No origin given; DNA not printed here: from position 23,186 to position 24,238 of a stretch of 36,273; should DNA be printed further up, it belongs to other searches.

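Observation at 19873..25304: Six-gene inositol operon with an enzyme set that fits no described archaeal inositol pathway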

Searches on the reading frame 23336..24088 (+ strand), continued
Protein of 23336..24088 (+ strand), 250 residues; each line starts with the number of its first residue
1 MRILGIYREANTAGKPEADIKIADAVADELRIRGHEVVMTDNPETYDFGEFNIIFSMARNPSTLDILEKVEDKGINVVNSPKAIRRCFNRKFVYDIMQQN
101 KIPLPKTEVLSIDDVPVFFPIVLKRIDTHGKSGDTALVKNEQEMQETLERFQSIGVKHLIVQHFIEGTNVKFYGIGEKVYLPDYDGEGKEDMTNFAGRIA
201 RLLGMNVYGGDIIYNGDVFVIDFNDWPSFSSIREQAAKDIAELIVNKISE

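Call 70: search_protein_families(library=pfam, proteins=[L065:9066-9821:+, L065:10645-11409:+, L065:11295-12098:+, L065:11942-13048:+, L061:8286-9521:+, L061:10889-11458:+, L061:10981-12150:+, L061:12147-13112:+, L061:15103-16407:-, L065:8270-8833:+], max_evalue=0.001)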
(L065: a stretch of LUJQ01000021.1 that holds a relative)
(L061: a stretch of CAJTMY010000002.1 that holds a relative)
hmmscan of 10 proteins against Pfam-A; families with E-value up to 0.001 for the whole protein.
L065:9066-9821:+ (251 aa): 3 families
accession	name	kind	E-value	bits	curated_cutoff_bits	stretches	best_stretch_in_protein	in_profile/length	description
PF01643.23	Acyl-ACP_TE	-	8.7e-21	74.5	23.7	1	4-124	3-124/131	Acyl-ACP thioesterase N-terminal domain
PF20791.3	Acyl-ACP_TE_C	-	1.3e-11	45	21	1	154-233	8-90/101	Acyl-ACP thioesterase C-terminal domain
PF13279.12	4HBT_2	-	7.1e-05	23.7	25.5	0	14-124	4-115/122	Thioesterase-like superfamily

L065:10645-11409:+ (254 aa): 1 family
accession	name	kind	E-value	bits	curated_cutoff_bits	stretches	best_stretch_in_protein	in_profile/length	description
PF04138.20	GtrA_DPMS_TM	-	6.1e-08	33.3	26.1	1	108-227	17-116/117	GtrA/DPMS, transmembrane domain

L065:11295-12098:+ (267 aa): 1 family
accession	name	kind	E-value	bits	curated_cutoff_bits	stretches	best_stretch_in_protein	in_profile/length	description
PF01066.26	CDP-OH_P_transf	-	1.8e-14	54.8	22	1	72-244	3-149/152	CDP-alcohol phosphatidyltransferase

L065:11942-13048:+ (368 aa): 1 family
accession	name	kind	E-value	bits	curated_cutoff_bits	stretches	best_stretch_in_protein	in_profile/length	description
PF14378.12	PAP2_3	-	1.2e-21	77.9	27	1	174-341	27-189/190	PAP2 superfamily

L061:8286-9521:+ (411 aa): 2 families
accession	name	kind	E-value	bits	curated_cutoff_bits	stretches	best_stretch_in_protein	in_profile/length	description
PF19572.5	PorV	-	3.8e-67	226.8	27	1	37-276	5-241/243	Type IX secretion system protein PorV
PF03349.22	Toluene_X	-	3.6e-05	22.9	29.7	1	299-389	286-391/421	Outer membrane protein transport protein (OMPP1/FadL/TodX)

L061:10889-11458:+ (189 aa): 1 family
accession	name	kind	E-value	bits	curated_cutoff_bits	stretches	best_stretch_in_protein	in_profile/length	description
PF04138.20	GtrA_DPMS_TM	-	1e-05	26.1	26.1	1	41-156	20-116/117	GtrA/DPMS, transmembrane domain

L061:10981-12150:+ (389 aa): 1 family
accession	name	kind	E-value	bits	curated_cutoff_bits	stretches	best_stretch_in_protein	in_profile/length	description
PF01066.26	CDP-OH_P_transf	-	1.4e-12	48.7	22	1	194-335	3-128/152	CDP-alcohol phosphatidyltransferase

L061:12147-13112:+ (321 aa): 2 families
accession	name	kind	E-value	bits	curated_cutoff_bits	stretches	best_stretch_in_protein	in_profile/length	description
PF14378.12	PAP2_3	-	1.3e-22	81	27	1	121-293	22-189/190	PAP2 superfamily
PF01569.27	PAP2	-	0.00015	21.9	27.2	1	202-290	47-118/130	PAP2 superfamily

L061:15103-16407:- (434 aa): 4 families
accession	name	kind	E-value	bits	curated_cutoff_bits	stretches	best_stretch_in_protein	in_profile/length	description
PF13336.12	AcetylCoA_hyd_C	-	8.6e-55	185.3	23.7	1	270-421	1-153/154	Acetyl-CoA hydrolase/transferase C-terminal domain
PF02550.21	AcetylCoA_hydro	-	6.8e-17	62.6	24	1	8-179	10-190/198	Acetyl-CoA hydrolase/transferase N-terminal domain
PF01144.29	CoA_trans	-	1.3e-10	41.5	23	1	195-254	3-68/217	Coenzyme A transferase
PF00455.28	DeoRC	-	2.5e-05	24.7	31.8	0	195-237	8-50/160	DeoR C terminal sensor domain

L065:8270-8833:+ (187 aa): 1 family
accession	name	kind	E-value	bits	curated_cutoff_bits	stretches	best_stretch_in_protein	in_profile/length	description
PF13505.12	OMP_b-brl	-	6.4e-06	26.9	28.7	1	20-162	3-141/175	Outer membrane protein beta-barrel domain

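Call 72: search_protein_families(library=pfam, alignment_id=A1, max_evalue=0.01)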
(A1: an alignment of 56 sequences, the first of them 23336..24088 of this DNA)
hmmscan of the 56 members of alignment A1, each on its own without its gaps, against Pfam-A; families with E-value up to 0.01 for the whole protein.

A. member 1, window:23336-24088:+ (250 aa): 1 family
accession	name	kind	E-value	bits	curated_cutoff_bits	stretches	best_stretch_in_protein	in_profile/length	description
PF02655.19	ATP-grasp_3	-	0.0007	20.2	23.2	0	92-171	6-75/160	ATP-grasp domain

B. families by the number of members that match (of 56 scanned): 7 families
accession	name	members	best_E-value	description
PF08443.16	RimK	4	2e-06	RimK-like ATP-grasp domain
PF02655.19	ATP-grasp_3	4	8.2e-05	ATP-grasp domain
PF14397.11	ATPgrasp_ST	2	3e-05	Sugar-transfer associated ATP-grasp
PF05908.16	Gamma_PGA_hydro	1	0.00057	Poly-gamma-glutamate hydrolase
PF02679.21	ComA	1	0.0048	(2R)-phospho-3-sulfolactate synthase (ComA)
PF22626.3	LysX_preATP_grasp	1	0.0069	LysX preATP-grasp domain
PF05770.16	Ins134_P3_kin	1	0.0079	Inositol 1,3,4-trisphosphate 5/6-kinase ATP-grasp domain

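Call 77: search_protein_families(library=pfam, proteins=[L026:4626-6098:+, L026:6126-7139:+, L026:7194-8513:+, L026:8590-9285:+, L026:9240-9989:+, L026:10913-12265:+, L026:12277-13344:+, L026:13427-16198:+], max_evalue=0.001)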
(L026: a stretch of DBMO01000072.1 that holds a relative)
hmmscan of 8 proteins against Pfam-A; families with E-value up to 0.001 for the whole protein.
L026:4626-6098:+ (490 aa): 1 family
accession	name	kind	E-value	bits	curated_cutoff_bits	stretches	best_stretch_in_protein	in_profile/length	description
PF01066.26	CDP-OH_P_transf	-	1.7e-14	54.9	22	1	233-383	3-138/152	CDP-alcohol phosphatidyltransferase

L026:6126-7139:+ (337 aa): 1 family
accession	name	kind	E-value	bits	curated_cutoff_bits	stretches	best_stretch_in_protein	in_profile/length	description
PF03706.18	LPG_synthase_TM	-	6.1e-21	75.6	33.4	1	15-313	4-298/302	Lysylphosphatidylglycerol synthase TM region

L026:7194-8513:+ (439 aa): 3 families
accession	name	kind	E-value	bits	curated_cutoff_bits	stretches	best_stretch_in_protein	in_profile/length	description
PF04055.27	Radical_SAM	-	9.8e-17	62.1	29.5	1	169-326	2-165/166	Radical SAM superfamily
PF02310.24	B12-binding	-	2.4e-07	31.1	32.1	1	32-117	17-114/121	B12 binding domain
PF19864.5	Radical_SAM_N2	-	0.00041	20.3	29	1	73-139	71-137/151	Radical SAM proteins, N-terminal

L026:8590-9285:+ (231 aa): 3 families
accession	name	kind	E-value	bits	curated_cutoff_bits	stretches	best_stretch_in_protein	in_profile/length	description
PF00702.32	Hydrolase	-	8.9e-17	62.5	26.4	1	9-196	2-191/191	haloacid dehalogenase-like hydrolase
PF13419.12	HAD_2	-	1.7e-15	58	23.8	1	11-201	1-177/178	Haloacid dehalogenase-like hydrolase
PF13242.12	Hydrolase_like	-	4.9e-09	36.4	22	1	157-202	3-48/75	HAD-hyrolase-like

L026:9240-9989:+ (249 aa): 2 families
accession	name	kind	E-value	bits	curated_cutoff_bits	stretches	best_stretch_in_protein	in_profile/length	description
PF12804.13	NTP_transf_3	-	1.3e-09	38.9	27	1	19-147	3-122/160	MobA-like NTP transferase domain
PF00483.29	NTP_transferase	-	1.8e-09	38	21.2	1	19-201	4-194/245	Nucleotidyl transferase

L026:10913-12265:+ (450 aa): 1 family
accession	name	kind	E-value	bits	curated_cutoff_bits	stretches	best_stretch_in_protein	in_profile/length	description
PF00202.27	Aminotran_3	-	9.4e-97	324.7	30.5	1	42-439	10-402/403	Aminotransferase class-III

L026:12277-13344:+ (355 aa): 3 families
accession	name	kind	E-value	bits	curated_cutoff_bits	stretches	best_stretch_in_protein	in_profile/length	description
PF01408.29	GFO_IDH_MocA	-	3.4e-20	73.3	24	1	13-129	2-117/120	Oxidoreductase family, NAD-binding Rossmann fold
PF22725.1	GFO_IDH_MocA_C3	-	5.7e-15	55.8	27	1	141-262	2-123/124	GFO/IDH/MocA C-terminal domain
PF02894.22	GFO_IDH_MocA_C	-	7.2e-09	36.2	22.9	1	145-334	2-209/218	Oxidoreductase family, C-terminal alpha/beta domain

L026:13427-16198:+ (923 aa): 2 families
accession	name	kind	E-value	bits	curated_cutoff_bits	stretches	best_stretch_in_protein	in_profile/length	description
PF03176.21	MMPL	-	7e-32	111.1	20.5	2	268-459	106-300/333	MMPL family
PF02355.23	SecD_SecF_C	-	0.0006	19.7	20.5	1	749-836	25-111/189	Protein export membrane protein SecD/SecF, C-terminal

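Call 79: find_encoding_contigs(protein=P0005, flank=7000, max_places=2)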
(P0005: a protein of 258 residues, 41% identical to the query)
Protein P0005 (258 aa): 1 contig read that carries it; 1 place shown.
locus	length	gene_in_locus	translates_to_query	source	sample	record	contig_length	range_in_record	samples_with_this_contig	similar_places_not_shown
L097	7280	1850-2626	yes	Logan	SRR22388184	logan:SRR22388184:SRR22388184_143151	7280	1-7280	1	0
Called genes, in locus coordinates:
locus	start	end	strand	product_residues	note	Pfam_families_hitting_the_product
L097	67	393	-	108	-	-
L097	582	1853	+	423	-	-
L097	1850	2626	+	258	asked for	-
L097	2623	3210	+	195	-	PF01066:CDP-OH_P_transf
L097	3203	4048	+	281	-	PF00294:PfkB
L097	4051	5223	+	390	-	PF07690:MFS_1, PF12832:MFS_1_like, PF07690:MFS_1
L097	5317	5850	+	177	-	PF09335:VTT_dom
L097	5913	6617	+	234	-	PF13560:HTH_31, PF01381:HTH_3, PF12844:HTH_19 (weak)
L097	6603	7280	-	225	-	?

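Call 80: find_encoding_contigs(protein=P0001, flank=4000, max_places=2)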
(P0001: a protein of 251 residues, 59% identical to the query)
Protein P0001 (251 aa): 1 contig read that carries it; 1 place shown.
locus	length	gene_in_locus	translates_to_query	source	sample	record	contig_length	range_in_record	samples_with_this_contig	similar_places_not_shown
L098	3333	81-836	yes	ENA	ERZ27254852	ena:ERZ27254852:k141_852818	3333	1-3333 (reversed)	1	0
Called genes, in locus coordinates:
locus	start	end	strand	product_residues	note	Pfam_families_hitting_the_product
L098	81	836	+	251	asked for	PF08443:RimK (faint)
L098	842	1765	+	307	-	-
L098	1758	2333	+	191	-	PF01066:CDP-OH_P_transf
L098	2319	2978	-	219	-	PF02811:PHP, PF13263:PHP_C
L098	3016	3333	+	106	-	?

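Call 81: search_protein_families(library=pfam, proteins=[L097:582-1853:+, L098:842-1765:+, L097:3203-4048:+, L097:2623-3210:+], max_evalue=0.01)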
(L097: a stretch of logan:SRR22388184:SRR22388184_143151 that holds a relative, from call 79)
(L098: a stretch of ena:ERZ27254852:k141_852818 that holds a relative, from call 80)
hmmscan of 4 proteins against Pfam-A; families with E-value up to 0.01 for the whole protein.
L097:582-1853:+ (423 aa): 1 family
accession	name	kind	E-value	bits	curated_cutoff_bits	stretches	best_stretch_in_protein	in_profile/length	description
PF25212.1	HVO_A0114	-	2.3e-05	24.6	27.6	1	340-412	5-75/84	HVO_A0114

L098:842-1765:+ (307 aa): 0 families

L097:3203-4048:+ (281 aa): 1 family
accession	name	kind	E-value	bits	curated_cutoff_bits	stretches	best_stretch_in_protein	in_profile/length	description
PF00294.29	PfkB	-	3.1e-22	79.7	25.8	1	16-263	14-296/302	pfkB family carbohydrate kinase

L097:2623-3210:+ (195 aa): 1 family
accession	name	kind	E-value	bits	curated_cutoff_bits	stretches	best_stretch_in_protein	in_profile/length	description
PF01066.26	CDP-OH_P_transf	-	1.4e-17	64.9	22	1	27-171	4-146/152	CDP-alcohol phosphatidyltransferase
